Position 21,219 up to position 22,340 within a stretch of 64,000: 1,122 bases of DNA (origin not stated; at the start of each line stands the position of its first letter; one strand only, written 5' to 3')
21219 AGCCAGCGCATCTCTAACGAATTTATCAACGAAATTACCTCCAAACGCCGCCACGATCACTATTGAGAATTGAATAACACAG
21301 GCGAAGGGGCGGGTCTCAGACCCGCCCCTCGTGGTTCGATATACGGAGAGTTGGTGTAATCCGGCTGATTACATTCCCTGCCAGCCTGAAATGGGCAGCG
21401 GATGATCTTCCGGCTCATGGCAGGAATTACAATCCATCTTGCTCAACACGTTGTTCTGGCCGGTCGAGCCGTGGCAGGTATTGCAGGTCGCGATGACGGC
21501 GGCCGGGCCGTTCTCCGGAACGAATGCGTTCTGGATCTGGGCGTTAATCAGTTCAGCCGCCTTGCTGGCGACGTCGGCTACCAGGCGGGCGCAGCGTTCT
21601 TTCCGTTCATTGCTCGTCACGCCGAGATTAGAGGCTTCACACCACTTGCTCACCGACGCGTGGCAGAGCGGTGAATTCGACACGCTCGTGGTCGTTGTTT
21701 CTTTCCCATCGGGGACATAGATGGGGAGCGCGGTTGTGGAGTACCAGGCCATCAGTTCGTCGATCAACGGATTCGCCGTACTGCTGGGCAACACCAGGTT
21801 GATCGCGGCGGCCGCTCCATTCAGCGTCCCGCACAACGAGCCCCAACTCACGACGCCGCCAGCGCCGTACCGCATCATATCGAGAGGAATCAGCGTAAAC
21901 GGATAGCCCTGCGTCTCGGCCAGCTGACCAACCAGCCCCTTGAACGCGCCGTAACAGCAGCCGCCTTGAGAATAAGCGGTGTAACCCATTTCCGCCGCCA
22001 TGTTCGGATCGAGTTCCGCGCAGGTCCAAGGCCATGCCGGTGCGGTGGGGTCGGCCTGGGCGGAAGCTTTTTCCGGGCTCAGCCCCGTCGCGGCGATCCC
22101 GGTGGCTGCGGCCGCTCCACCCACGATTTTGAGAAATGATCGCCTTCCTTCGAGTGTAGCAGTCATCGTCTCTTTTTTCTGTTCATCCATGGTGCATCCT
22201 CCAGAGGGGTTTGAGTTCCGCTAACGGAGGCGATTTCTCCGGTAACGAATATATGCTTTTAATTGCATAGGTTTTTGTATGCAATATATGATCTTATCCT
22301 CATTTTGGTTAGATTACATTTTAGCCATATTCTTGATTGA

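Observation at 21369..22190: Unusual fusion: Tat signal + C_GCAxxG_C_C redox domain + diheme cytochrome c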

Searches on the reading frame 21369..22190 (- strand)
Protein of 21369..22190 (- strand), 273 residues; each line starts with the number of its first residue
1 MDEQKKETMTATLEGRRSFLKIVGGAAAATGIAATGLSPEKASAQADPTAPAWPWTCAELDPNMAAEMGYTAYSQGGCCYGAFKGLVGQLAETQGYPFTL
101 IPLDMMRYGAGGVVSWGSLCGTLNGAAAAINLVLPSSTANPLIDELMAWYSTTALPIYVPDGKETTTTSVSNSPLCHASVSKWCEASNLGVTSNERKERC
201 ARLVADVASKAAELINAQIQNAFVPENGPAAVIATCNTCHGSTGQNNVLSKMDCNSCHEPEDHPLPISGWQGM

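Call 3: search_protein_families(library=pfam, proteins=[window:21369-22190:-], max_evalue=1)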
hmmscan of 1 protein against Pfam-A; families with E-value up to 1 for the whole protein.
window:21369-22190:- (273 aa): 5 families
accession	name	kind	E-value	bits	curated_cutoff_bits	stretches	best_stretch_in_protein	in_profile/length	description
PF09719.15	C_GCAxxG_C_C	-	7.4e-12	45.8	27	1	89-213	10-117/118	Putative redox-active protein (C_GCAxxG_C_C)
PF14522.11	Cytochrome_C7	-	0.0071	16.6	24.8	1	201-259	43-67/67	Cytochrome c7 and related cytochrome c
PF10518.14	TAT_signal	-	0.046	14.1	22.7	1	16-32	4-20/21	TAT (twin-arginine translocation) pathway signal sequence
PF23145.1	Zf_2nd_IFT121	-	0.25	11.5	25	0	233-260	16-43/45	IFT121, second zinc finger domain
PF13442.11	Cytochrome_CBB3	-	0.32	11.8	27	0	227-248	5-26/68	Cytochrome C oxidase, cbb3-type, subunit III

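Call 4: search_protein_families(library=ncbifam, proteins=[window:21369-22190:-], max_evalue=1)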
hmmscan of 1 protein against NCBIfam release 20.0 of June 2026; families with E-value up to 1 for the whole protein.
window:21369-22190:- (273 aa): 6 families
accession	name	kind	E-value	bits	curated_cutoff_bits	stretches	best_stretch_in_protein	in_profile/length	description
NF047622.1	SptSoretCytCDesul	equivalog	5.3e-63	213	400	1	16-260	3-263/275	split-Soret cytochrome c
TIGR02811.1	formate_TAT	hypoth_equivalog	0.00073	19.8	48.45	1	14-49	9-44/66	formate dehydrogenase region TAT target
NF045669.1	DVU1555_fam_CGA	exception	0.0043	16.8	103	1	110-216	43-137/140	DVU_1555 family C-GCAxxG-C-C protein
TIGR01909.1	C_GCAxxG_C_C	subfamily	0.011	15.8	47.4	1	104-148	25-69/120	C-GCAxxG-C-C family (seleno)protein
NF033196.2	c_type_nonphoto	exception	0.049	13.8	70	1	175-243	32-94/98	c-type cytochrome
TIGR01409.1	TAT_signal_seq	domain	0.95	9.9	16.7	1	16-42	3-27/29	twin-arginine translocation signal domain-containing protein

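Call 6: search_solved_structures(query=window:21369-22190:-, max_evalue=1, show_alignments=2)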
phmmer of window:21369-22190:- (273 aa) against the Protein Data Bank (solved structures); distinct sequences matched with E-value up to 1: 17.
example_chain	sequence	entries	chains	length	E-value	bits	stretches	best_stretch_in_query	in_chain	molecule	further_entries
1h21_A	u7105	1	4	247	1.3e-46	162.3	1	41-259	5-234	SPLIT-SORET CYTOCHROME C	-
2rc7_A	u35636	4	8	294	0.0018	20.9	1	77-168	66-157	Glutamate [NMDA] receptor subunit 3A | Glutamate receptor ionotropic, NMDA 3A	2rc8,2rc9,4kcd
2rca_A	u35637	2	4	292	0.018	17.6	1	60-160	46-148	Glutamate [NMDA] receptor subunit 3B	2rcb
5ubm_A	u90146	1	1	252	0.024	17.2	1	65-124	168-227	Complement C1s subcomponent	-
9oeh_B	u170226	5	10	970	0.024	17.2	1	77-158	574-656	Glutamate receptor ionotropic, NMDA 3A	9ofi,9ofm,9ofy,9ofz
9oeo_B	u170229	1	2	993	0.025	17.1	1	77-158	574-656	Glutamate receptor ionotropic, NMDA 3A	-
9oem_B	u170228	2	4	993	0.025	17.1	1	77-158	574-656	Glutamate receptor ionotropic, NMDA 3A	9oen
8jf7_D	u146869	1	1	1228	0.033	16.7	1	77-158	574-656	Glutamate receptor ionotropic, NMDA 3A,Enhanced green fluorescent protein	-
8w18_B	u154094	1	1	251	0.033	16.7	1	65-124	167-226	Complement C1s subcomponent light chain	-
1elv_A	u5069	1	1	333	0.041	16.4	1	65-124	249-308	COMPLEMENT C1S COMPONENT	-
8typ_A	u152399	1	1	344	0.044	16.3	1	65-124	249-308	Complement C1s subcomponent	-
8gmn_A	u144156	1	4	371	0.048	16.2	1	66-124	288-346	Complement C1s subcomponent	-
4j1y_A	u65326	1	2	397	0.052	16.1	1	66-124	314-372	Complement C1s subcomponent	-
8uue_B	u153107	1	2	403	0.091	15.3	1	77-159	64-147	Glutamate receptor ionotropic, NMDA 3A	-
8usw_B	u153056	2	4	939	0.27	13.7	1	77-158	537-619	Glutamate receptor ionotropic, NMDA 3A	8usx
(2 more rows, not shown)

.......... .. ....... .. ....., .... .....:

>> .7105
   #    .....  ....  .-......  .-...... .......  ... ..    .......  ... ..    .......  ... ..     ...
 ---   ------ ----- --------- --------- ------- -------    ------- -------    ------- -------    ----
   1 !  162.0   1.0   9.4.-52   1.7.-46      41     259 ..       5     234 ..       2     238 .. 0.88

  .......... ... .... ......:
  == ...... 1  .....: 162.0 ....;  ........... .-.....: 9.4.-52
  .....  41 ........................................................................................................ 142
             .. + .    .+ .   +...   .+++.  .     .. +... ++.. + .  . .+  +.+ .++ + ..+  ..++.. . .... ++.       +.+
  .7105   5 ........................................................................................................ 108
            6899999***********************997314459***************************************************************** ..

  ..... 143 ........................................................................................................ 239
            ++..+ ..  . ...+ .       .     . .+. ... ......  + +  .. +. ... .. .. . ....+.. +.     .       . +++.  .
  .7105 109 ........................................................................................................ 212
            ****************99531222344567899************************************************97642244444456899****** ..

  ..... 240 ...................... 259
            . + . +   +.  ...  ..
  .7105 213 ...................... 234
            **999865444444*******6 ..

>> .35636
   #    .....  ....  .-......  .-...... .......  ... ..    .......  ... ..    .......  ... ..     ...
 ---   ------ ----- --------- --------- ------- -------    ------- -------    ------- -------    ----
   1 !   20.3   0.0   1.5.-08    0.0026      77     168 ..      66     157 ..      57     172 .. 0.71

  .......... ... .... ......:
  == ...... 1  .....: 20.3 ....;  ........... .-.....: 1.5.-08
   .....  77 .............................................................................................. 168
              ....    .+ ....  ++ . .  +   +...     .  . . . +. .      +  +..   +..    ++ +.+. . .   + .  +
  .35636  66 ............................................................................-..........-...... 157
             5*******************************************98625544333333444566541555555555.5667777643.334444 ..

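Call 18: find_homologous_proteins(query=window:21369-22190:-, max_evalue=0.00001)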
Query window:21369-22190:- (273 aa): 278 proteins with E <= 0.00001 among 5802 candidates; the best 120 are listed.
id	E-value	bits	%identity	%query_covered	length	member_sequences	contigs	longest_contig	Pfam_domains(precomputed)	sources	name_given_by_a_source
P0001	6.1e-182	621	100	100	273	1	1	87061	PF09719.16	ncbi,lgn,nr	ncbi:MAG: hypothetical protein GC154_15615 [bacterium]|nr:hypothetical protein [bacterium]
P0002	2.0e-99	350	60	96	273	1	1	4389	PF09719.16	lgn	-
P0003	8.0e-92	325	57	93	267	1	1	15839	PF09719.16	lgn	-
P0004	7.6e-91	322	61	91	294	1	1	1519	PF09719.16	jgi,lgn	-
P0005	1.3e-90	321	56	93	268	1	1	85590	PF09719.16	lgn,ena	-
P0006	1.3e-90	321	56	93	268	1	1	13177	PF09719.16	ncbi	-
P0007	1.4e-90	321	55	94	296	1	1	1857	PF09719.16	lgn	-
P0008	1.4e-90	321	55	96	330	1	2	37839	PF09719.16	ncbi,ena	-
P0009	2.0e-89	318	54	95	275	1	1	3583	PF09719.16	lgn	-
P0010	4.3e-89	316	55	94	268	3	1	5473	PF09719.16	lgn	-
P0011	1.5e-85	305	56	87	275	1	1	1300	PF09719.16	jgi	-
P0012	1.6e-85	305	52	96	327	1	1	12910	PF09719.16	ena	-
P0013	3.0e-84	301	54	93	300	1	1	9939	PF09719.16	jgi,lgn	jgi:hypothetical protein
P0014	1.9e-83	298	53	90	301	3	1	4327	PF09719.16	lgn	-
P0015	2.4e-83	298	55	96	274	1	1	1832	PF09719.16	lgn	-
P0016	1.3e-82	295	52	90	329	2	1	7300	PF09719.16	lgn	-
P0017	2.0e-81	291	52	93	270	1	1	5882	PF09719.16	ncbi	-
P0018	2.8e-79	284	51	95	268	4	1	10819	PF09719.16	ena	-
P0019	5.8e-79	283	52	96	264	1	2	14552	PF09719.16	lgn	-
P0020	2.6e-78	281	50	95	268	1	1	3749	PF09719.16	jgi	jgi:hypothetical protein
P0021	4.1e-76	274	50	93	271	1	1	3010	PF09719.16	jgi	-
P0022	3.9e-68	248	46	96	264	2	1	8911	PF09719.16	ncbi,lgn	ncbi:MAG: C-GCAxxG-C-C family protein [Bacillota bacterium]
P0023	5.6e-64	234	51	81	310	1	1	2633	PF09719.16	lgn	-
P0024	1.8e-63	232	47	92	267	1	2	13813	PF09719.16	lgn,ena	-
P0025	6.4e-63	231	46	89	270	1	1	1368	PF09719.16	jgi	jgi:hypothetical protein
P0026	6.8e-63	231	43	90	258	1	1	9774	PF09719.16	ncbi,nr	ncbi:MAG: C-GCAxxG-C-C family (seleno)protein [Bacillota bacterium]|nr:C-GCAxxG-C-C family (seleno)p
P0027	2.9e-62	228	53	76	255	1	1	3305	PF09719.16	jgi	-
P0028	2.2e-61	226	45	92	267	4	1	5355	PF09719.16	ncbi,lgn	-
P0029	1.4e-60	223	57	63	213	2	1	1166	PF09719.16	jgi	jgi:hypothetical protein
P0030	5.6e-59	218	43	89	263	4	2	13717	PF09719.16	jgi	-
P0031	5.8e-59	218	45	91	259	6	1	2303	PF09719.16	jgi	jgi:hypothetical protein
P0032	6.9e-59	217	43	89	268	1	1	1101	PF09719.16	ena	-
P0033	1.4e-58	216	46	91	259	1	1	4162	PF09719.16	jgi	jgi:Putative redox-active protein (C_GCAxxG_C_C)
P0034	2.2e-58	216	44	91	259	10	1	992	PF09719.16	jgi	-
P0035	6.6e-58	214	42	95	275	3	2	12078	PF09719.16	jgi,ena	-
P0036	8.4e-58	214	42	94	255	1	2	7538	PF09719.16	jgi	-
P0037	9.9e-58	214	43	89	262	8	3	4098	PF09719.16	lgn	-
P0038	9.5e-57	210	45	91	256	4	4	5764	PF09719.16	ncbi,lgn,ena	-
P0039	1.4e-56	210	45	79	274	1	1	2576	PF09719.16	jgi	jgi:hypothetical protein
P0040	3.0e-56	209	41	91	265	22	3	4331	PF09719.16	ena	-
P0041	3.1e-56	209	44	91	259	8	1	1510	PF09719.16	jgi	jgi:hypothetical protein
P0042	3.9e-56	208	42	91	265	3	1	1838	PF09719.16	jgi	jgi:hypothetical protein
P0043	7.1e-56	208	44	91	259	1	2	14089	PF09719.16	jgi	jgi:hypothetical protein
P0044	8.3e-56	207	44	91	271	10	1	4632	PF09719.16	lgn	-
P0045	1.2e-55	207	47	77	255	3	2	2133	PF09719.16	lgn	-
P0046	2.0e-55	206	46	92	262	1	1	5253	PF09719.16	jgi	jgi:hypothetical protein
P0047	3.4e-55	205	44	91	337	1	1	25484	PF09719.16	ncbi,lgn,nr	ncbi:MAG: C-GCAxxG-C-C family protein [Verrucomicrobia bacterium]|nr:C-GCAxxG-C-C family protein [Ve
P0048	3.8e-55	205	44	89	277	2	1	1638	PF09719.16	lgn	-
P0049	6.0e-55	205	46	75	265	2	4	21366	PF09719.16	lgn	-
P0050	6.5e-55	204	46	75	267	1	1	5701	PF09719.16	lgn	-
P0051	2.1e-54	203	43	89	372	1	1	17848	PF09719.16,PF18962.8,PF13860.13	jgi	jgi:hypothetical protein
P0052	2.3e-54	203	53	67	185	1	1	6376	PF09719.16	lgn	-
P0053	2.7e-54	202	44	93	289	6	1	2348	PF09719.16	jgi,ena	-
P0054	4.5e-54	202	44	76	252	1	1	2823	PF09719.16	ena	-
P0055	4.6e-54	202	45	75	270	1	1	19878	PF09719.16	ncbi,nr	ncbi:MAG: C-GCAxxG-C-C family protein [Candidatus Bathyarchaeota archaeon]|nr:C-GCAxxG-C-C family pr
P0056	7.8e-54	201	46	77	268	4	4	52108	PF09719.16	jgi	jgi:hypothetical protein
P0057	1.0e-53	200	42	96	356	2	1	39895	PF09719.16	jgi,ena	-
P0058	1.1e-53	200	42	91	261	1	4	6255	PF09719.16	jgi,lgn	-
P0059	1.2e-53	200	43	90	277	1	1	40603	PF09719.16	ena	-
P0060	1.3e-53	200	42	83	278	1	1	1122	PF09719.16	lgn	-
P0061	1.4e-53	200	47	75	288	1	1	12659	PF09719.16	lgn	-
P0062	1.4e-53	200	43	90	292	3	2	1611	PF09719.16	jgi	jgi:hypothetical protein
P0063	1.4e-53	200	43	79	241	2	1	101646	PF09719.16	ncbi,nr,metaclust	ncbi:split soret cytochrome c precursor [Clostridiales bacterium PH28_bin88]|nr:split soret cytochro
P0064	1.4e-53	200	44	80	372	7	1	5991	PF09719.16,PF18962.8,PF13860.13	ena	-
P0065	1.7e-53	200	43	82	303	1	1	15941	PF09719.16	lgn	-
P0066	1.9e-53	200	43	81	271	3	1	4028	PF09719.16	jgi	jgi:hypothetical protein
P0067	2.0e-53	199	44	92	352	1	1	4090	PF09719.16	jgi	-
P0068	3.4e-53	199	45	89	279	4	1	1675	PF09719.16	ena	-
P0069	4.2e-53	198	44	82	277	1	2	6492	PF09719.16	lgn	-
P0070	4.9e-53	198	41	91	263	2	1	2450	PF09719.16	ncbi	-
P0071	5.7e-53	198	44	91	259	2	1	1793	PF09719.16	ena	-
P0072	6.2e-53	198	42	89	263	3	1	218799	PF09719.16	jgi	jgi:hypothetical protein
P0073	6.9e-53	198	41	95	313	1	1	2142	PF09719.16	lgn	-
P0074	1.2e-52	197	44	90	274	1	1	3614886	PF09719.16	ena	-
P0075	1.4e-52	197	40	89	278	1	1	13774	PF09719.16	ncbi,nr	ncbi:MAG: cytochrome c3 family protein [Marinilabiliaceae bacterium]|nr:cytochrome c3 family protein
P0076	1.8e-52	196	43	89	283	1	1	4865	PF09719.16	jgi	jgi:hypothetical protein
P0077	2.1e-52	196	41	89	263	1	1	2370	PF09719.16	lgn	-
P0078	2.2e-52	196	42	89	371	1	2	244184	PF09719.16,PF18962.8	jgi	jgi:hypothetical protein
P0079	3.9e-52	195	43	85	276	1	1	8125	PF09719.16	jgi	jgi:hypothetical protein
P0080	5.4e-52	195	43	90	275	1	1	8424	PF09719.16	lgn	-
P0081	5.7e-52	195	42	93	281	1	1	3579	PF09719.16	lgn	-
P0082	5.7e-52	195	45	78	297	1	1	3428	PF09719.16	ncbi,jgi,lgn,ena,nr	ncbi:MAG TPA: C-GCAxxG-C-C family (seleno)protein [Anaerolineaceae bacterium]|nr:C-GCAxxG-C-C family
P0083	8.1e-52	194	43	78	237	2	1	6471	PF09719.16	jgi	jgi:hypothetical protein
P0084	8.3e-52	194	42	91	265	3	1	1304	PF09719.16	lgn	-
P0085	1.4e-51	194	44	89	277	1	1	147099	PF09719.16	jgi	-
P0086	1.6e-51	193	41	89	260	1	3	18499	PF09719.16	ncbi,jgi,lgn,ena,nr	ncbi:MAG: hypothetical protein A2X94_02755 [Bdellovibrionales bacterium GWB1_55_8]|nr:MAG: hypotheti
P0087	2.1e-51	193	39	93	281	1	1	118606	PF09719.16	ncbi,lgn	ncbi:MAG: C-GCAxxG-C-C family (seleno)protein [Bacillota bacterium]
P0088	2.1e-51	193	41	91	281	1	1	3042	PF09719.16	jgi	jgi:hypothetical protein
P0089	2.3e-51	193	43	79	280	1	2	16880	PF09719.16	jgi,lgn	jgi:hypothetical protein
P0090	2.5e-51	193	42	89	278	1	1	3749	PF09719.16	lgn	-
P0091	2.6e-51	193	42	82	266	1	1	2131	PF09719.16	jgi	-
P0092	2.9e-51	192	43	85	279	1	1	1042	PF09719.16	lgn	-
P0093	3.2e-51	192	43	91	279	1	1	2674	PF09719.16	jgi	jgi:hypothetical protein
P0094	3.3e-51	192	38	93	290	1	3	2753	PF09719.16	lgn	-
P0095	3.6e-51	192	42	89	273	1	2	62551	PF09719.16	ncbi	ncbi:MAG: C-GCAxxG-C-C family (seleno)protein [Candidatus Aminicenantales bacterium]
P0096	4.0e-51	192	39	90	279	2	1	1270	PF09719.16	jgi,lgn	-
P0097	4.7e-51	192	44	77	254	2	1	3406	PF09719.16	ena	-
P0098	5.1e-51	192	44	75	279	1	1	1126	PF09719.16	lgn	-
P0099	9.3e-51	191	43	89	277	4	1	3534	PF09719.16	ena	-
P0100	1.1e-50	191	43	90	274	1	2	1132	PF09719.16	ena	-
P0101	1.1e-50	191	40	95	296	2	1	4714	PF09719.16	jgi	jgi:hypothetical protein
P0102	1.5e-50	190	40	90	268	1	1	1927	PF09719.16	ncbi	-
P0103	1.6e-50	190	40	89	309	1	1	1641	PF09719.16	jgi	jgi:hypothetical protein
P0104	1.9e-50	190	42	93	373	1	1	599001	PF09719.16,PF18962.8,PF13860.13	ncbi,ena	-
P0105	2.0e-50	190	39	89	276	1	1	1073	PF09719.16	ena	-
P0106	2.4e-50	189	41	89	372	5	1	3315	PF09719.16,PF13860.13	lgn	-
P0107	2.4e-50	189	40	87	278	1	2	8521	PF09719.16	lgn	-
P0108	2.5e-50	189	43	90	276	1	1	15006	PF09719.16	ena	-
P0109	2.6e-50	189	47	71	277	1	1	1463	PF09719.16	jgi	jgi:hypothetical protein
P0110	2.7e-50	189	41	89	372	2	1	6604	PF09719.16,PF18962.8,PF13860.13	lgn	-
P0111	2.8e-50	189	41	91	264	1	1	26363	PF09719.16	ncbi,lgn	-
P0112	2.9e-50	189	43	83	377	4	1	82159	PF09719.16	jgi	jgi:hypothetical protein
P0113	4.2e-50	189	42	89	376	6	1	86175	PF09719.16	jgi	jgi:hypothetical protein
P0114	4.6e-50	189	41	95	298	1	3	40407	PF09719.16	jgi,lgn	jgi:hypothetical protein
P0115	4.8e-50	188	42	78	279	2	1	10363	PF09719.16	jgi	jgi:hypothetical protein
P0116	5.6e-50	188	39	89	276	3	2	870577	PF09719.16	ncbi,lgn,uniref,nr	ncbi:C-GCAxxG-C-C family (seleno)protein [Marinifilum flexuosum]|uniref:Putative redox-active protei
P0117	9.6e-50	187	45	77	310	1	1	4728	PF09719.16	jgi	jgi:hypothetical protein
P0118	9.9e-50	187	41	89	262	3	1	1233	PF09719.16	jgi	-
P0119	1.1e-49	187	38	95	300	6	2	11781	PF09719.16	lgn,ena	-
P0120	1.5e-49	187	41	89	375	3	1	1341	PF09719.16,PF18962.8,PF13860.13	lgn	-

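Call 21: find_encoding_contigs(protein=window:21369-22190:-, flank=10000, max_places=3)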
Protein window:21369-22190:- (273 aa): 1 contig read that carries it; 1 place shown.
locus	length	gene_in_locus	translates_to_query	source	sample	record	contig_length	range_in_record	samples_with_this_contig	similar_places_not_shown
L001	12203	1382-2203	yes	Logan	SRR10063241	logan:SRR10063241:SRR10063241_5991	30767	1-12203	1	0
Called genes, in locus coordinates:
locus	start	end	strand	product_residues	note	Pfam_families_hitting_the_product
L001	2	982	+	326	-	?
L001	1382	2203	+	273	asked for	PF09719:C_GCAxxG_C_C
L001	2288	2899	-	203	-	PF00383:dCMP_cyt_deam_1, PF14437:MafB19-deam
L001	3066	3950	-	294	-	PF01261:AP_endonuc_2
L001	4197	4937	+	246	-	PF00392:GntR, PF07702:UTRA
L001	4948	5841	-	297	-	PF12895:ANAPC3 (faint), PF00515:TPR_1 (faint), PF07719:TPR_2 (faint), PF13424:TPR_12 (faint), PF13428:TPR_14 (faint), PF13174:TPR_6 (faint), PF14559:TPR_19 (weak), PF13431:TPR_17 (weak), +6 more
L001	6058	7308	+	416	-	PF13439:Glyco_transf_4, PF13579:Glyco_trans_4_4, PF20706:GT4-conflict, PF00534:Glycos_transf_1, PF13692:Glyco_trans_1_4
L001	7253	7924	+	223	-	PF00583:Acetyltransf_1, PF13508:Acetyltransf_7 (faint)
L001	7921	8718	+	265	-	PF10096:DUF2334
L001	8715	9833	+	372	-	PF03706:LPG_synthase_TM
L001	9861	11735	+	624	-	PF02518:HATPase_c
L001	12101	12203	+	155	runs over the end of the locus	PF07883:Cupin_2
